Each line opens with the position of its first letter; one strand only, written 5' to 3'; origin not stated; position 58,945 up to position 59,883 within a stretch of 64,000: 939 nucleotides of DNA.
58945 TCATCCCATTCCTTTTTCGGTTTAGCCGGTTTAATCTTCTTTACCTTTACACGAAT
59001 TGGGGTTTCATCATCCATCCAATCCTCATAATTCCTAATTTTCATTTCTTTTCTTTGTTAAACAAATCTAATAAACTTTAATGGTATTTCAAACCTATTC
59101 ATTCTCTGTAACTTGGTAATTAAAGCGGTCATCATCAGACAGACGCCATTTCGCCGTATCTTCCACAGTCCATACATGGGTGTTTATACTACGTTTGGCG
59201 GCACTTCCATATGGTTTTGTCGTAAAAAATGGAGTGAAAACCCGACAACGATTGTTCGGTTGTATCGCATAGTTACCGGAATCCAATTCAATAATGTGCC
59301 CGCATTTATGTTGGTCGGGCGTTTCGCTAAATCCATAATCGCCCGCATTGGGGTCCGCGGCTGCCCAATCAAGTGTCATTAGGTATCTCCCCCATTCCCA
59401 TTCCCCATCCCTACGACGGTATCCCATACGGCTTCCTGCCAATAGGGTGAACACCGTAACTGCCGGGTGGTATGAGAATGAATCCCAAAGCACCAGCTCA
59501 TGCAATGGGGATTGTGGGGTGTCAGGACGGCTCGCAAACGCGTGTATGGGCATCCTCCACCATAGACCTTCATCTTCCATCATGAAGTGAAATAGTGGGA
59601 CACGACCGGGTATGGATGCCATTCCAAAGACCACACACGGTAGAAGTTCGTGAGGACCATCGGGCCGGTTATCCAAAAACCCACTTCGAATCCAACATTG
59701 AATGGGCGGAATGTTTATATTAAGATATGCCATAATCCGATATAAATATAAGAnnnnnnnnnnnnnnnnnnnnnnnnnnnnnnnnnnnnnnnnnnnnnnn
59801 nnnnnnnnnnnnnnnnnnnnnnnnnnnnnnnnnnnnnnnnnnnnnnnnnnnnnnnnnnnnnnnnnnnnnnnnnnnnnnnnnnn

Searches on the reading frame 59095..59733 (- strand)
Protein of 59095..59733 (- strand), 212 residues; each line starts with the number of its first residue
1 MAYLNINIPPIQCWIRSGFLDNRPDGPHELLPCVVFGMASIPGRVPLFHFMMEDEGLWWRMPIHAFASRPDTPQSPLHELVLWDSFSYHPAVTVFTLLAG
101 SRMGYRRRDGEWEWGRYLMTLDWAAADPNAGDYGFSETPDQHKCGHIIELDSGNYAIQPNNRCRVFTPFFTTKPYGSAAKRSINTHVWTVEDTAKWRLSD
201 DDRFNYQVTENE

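Call 88: search_protein_families(library=phrogs, proteins=[window:59095-59733:-], max_evalue=0.001)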
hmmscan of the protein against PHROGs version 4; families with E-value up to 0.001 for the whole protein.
window:59095-59733:- (212 aa): 1 family
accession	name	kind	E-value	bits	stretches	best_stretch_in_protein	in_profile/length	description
phrog_3704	-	moron, auxiliary metabolic gene and host takeover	1.4e-53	182.5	1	1-211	1-214/223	ferredoxin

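Call 89: search_protein_families(library=pfam, proteins=[window:59095-59733:-], max_evalue=0.001)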
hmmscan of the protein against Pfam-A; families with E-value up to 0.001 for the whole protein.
window:59095-59733:- (212 aa): 0 families
